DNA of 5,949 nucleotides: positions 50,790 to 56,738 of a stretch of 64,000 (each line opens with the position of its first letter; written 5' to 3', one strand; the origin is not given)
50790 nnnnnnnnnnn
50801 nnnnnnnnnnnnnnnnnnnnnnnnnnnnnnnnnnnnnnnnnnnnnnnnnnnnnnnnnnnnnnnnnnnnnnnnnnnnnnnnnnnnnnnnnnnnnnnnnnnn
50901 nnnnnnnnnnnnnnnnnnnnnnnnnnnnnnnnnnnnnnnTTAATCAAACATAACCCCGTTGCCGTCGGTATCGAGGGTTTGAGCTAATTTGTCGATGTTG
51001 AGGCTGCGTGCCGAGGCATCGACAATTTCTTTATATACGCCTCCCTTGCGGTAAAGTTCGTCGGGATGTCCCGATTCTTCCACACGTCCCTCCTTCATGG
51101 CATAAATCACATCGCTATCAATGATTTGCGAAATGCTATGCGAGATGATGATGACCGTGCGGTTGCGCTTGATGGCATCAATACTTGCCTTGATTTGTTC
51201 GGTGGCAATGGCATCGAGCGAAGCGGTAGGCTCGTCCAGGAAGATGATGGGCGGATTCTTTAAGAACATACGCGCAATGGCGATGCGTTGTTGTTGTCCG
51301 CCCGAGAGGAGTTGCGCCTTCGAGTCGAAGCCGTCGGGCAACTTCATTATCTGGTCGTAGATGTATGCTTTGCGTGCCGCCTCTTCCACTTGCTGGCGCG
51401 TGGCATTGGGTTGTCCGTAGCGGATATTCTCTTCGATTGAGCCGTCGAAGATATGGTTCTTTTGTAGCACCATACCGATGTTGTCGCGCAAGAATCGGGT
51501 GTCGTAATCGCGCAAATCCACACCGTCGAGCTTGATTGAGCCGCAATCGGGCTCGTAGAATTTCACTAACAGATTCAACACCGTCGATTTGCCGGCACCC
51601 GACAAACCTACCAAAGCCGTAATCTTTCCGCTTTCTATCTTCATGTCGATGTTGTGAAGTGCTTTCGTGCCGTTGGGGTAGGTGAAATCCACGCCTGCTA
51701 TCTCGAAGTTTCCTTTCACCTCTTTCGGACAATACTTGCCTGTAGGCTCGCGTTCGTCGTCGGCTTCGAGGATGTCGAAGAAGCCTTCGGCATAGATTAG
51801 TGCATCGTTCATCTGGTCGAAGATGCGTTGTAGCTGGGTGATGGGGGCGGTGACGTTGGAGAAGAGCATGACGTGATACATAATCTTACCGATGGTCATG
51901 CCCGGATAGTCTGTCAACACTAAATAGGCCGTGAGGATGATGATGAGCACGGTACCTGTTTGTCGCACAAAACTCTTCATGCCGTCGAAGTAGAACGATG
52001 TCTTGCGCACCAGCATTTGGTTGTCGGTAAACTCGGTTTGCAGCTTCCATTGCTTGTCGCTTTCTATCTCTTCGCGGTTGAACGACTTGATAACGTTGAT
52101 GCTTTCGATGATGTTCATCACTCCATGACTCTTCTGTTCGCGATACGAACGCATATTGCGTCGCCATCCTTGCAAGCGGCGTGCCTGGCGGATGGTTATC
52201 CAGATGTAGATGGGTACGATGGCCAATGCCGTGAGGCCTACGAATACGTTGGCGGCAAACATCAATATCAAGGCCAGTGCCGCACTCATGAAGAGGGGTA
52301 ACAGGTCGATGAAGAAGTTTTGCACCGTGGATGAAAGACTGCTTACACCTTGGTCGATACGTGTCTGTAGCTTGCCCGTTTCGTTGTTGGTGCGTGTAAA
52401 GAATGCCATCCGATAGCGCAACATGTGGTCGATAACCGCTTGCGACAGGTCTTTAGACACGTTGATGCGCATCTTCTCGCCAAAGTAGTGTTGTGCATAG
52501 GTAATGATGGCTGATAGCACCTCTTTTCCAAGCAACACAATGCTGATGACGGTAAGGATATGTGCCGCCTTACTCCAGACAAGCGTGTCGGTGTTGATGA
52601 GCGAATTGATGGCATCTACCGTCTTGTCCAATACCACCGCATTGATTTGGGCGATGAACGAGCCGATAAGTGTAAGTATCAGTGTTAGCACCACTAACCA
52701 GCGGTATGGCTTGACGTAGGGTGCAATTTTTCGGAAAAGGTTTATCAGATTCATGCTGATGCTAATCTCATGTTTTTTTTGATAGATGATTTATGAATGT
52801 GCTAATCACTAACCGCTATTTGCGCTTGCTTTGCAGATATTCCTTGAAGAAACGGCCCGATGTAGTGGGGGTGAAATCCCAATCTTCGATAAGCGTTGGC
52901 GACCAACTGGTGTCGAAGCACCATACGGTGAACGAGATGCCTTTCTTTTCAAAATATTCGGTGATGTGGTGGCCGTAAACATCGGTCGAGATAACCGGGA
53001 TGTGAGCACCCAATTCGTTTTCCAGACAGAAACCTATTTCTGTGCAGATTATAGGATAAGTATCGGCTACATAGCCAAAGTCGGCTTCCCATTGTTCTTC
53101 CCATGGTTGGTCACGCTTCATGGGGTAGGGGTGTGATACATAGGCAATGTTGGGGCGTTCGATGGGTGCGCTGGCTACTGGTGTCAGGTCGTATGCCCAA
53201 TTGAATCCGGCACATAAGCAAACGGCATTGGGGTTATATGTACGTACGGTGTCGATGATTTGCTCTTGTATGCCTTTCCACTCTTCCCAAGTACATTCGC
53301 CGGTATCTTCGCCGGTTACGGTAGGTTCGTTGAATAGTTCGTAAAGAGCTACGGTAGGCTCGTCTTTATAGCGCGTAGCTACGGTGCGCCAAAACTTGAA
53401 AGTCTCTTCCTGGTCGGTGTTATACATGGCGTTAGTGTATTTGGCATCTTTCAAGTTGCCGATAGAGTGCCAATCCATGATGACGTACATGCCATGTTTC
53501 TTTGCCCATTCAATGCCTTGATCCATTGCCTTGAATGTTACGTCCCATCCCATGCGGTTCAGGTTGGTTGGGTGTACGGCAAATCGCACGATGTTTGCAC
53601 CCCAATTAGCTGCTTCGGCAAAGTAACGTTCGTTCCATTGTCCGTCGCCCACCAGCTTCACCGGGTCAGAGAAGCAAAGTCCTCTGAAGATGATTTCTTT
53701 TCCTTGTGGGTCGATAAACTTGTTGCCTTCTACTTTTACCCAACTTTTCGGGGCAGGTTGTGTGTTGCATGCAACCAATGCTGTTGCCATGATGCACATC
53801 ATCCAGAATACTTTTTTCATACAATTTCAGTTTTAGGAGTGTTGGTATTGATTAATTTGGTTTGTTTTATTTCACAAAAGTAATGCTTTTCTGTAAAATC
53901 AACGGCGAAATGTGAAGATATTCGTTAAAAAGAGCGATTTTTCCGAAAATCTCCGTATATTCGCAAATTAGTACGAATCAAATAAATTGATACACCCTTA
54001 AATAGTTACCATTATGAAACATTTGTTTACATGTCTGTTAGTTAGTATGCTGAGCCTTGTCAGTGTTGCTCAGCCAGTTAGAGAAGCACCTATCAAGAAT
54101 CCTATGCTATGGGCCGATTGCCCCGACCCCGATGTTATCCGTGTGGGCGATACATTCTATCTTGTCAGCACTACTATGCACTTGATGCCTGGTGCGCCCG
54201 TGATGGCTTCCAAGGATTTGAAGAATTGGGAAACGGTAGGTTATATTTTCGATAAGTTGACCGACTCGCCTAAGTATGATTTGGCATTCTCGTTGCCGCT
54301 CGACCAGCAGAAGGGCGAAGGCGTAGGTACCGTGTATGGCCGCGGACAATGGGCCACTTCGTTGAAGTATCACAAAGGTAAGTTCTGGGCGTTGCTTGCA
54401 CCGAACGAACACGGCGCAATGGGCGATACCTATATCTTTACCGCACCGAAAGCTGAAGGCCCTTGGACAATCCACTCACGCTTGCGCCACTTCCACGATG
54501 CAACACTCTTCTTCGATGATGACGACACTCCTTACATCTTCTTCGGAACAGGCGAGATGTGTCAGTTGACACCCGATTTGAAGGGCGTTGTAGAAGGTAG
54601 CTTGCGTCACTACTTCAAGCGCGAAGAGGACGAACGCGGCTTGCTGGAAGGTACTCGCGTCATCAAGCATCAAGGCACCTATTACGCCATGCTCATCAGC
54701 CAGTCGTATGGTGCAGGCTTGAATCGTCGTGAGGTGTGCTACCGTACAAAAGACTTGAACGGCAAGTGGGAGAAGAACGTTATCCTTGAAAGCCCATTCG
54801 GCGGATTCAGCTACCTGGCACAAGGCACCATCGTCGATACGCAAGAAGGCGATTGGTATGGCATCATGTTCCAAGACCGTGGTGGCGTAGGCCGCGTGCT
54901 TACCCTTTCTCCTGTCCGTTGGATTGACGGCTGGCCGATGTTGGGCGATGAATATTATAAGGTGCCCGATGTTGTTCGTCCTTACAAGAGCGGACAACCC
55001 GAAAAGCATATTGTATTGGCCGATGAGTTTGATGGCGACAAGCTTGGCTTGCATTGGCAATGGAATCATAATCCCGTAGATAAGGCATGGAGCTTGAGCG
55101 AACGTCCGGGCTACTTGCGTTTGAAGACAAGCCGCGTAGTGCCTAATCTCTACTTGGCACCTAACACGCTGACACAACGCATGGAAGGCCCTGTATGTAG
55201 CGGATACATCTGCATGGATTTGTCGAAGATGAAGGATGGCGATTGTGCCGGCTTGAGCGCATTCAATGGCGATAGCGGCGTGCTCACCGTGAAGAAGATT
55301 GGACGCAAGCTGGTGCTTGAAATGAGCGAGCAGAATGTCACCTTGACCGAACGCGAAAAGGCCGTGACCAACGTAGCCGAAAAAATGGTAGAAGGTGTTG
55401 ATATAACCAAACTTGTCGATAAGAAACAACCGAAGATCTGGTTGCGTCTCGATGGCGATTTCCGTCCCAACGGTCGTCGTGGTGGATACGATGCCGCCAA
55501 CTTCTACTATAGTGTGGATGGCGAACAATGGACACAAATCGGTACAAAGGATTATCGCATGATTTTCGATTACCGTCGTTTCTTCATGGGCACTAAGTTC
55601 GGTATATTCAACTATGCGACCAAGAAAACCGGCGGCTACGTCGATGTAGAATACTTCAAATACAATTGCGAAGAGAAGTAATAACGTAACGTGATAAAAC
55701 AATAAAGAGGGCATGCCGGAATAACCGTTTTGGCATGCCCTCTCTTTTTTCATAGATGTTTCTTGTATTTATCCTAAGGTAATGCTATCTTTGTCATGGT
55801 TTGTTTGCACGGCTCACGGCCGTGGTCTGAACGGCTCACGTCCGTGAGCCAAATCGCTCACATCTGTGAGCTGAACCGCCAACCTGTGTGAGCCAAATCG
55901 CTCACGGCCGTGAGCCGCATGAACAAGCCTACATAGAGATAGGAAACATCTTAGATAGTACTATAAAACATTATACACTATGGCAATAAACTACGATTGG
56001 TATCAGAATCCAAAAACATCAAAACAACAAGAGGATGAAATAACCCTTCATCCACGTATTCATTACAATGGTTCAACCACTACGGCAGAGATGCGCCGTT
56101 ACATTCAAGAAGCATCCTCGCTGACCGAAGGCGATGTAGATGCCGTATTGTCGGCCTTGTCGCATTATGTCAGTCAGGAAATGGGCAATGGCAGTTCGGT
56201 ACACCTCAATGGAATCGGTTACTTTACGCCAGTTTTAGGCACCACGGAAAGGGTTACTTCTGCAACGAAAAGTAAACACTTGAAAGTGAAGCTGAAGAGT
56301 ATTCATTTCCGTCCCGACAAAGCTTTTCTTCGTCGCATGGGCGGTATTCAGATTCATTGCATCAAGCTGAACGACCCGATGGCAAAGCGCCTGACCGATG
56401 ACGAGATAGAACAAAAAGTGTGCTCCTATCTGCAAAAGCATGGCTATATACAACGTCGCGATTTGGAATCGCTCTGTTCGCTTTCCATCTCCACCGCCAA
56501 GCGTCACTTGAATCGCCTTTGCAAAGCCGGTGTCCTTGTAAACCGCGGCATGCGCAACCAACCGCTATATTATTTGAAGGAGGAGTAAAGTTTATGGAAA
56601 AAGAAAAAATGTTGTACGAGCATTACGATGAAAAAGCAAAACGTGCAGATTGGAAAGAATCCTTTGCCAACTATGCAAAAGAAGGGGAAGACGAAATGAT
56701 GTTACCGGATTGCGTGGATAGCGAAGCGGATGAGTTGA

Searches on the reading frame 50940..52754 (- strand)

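Call 69: search_protein_families(library=pfam, proteins=[window:50940-52754:-], max_evalue=0.00001)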
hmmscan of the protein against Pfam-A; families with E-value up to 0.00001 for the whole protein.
window:50940-52754:- (604 aa): 4 families
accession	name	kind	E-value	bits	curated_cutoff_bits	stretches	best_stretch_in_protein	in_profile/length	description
PF00005.33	ABC_tran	-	1.6e-35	123.1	25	1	366-511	1-137/137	ABC transporter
PF00664.28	ABC_membrane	-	2e-29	103.6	28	1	22-302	2-271/274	ABC transporter transmembrane region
PF02463.25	SMC_N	-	9e-08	32.2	40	0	447-555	114-213/220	RecF/RecN/SMC N terminal domain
PF13304.12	AAA_21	-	9.7e-06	26.3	27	0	481-542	236-300/304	AAA domain, putative AbiEii toxin, Type IV TA system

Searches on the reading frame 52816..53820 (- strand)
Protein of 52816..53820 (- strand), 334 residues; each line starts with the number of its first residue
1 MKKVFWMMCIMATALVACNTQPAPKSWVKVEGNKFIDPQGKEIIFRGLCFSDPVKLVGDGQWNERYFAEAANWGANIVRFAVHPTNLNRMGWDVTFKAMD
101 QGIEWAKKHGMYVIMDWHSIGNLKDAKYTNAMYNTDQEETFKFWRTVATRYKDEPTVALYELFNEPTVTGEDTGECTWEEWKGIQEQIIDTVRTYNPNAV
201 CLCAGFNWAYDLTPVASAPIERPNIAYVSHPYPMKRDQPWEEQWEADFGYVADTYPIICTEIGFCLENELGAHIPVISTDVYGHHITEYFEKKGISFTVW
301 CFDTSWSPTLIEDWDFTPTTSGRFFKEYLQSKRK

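Call 69: search_protein_families(library=pfam, proteins=[window:52816-53820:-], max_evalue=0.00001)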
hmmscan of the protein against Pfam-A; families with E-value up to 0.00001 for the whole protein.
window:52816-53820:- (334 aa): 1 family
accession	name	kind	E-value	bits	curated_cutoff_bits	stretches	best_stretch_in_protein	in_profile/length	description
PF00150.24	Cellulase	-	1.4e-37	130.2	23.5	1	38-303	3-269/272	Cellulase (glycosyl hydrolase family 5)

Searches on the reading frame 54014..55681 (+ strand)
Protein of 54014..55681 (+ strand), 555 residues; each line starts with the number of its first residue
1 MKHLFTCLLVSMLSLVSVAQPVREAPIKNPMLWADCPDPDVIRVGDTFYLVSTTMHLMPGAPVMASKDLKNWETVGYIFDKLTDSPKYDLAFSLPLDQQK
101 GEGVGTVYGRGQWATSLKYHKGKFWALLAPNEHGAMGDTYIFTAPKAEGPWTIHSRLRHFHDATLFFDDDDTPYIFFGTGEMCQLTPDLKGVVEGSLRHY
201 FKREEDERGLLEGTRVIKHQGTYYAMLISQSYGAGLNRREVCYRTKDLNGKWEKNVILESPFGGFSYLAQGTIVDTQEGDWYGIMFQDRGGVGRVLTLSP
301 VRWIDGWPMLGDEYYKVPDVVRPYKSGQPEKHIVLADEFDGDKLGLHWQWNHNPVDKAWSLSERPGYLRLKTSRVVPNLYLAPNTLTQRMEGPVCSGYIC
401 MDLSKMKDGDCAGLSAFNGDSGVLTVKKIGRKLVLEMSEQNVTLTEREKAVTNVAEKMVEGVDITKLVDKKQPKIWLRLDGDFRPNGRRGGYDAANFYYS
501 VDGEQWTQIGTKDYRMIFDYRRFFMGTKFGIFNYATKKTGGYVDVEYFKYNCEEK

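Call 69: search_protein_families(library=pfam, proteins=[window:54014-55681:+], max_evalue=0.00001)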
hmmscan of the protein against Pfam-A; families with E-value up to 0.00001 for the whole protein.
window:54014-55681:+ (555 aa): 2 families
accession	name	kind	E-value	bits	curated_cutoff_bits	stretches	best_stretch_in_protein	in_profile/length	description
PF17851.8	GH43_C2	-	1.3e-40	139.8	22.7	1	337-551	2-203/203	Beta xylosidase C-terminal Concanavalin A-like domain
PF04616.20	Glyco_hydro_43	-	2.5e-39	135.8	32.2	1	27-308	1-288/288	Glycosyl hydrolases family 43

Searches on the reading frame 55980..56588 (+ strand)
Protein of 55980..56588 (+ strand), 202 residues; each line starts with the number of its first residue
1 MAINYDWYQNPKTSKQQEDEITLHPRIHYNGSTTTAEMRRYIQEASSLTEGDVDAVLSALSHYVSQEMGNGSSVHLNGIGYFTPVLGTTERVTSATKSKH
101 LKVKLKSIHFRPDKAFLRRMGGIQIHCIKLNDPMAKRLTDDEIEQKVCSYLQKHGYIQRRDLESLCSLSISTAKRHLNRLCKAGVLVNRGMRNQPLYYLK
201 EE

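Call 69: search_protein_families(library=pfam, proteins=[window:55980-56588:+], max_evalue=0.00001)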
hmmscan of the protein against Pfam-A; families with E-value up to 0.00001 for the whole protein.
window:55980-56588:+ (202 aa): 3 families
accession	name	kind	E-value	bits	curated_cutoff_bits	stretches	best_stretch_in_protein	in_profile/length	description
PF18291.6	HU-HIG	-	3.9e-28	98.4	26.2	1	1-124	1-122/125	HU domain fused to wHTH, Ig, or Glycine-rich motif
PF13412.12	HTH_24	-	4.3e-07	29.8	21.9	1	141-186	2-47/48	Winged helix-turn-helix DNA-binding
PF00216.26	Bac_DNA_binding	-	9.9e-06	26.2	22.4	0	34-119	2-88/90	Bacterial DNA-binding protein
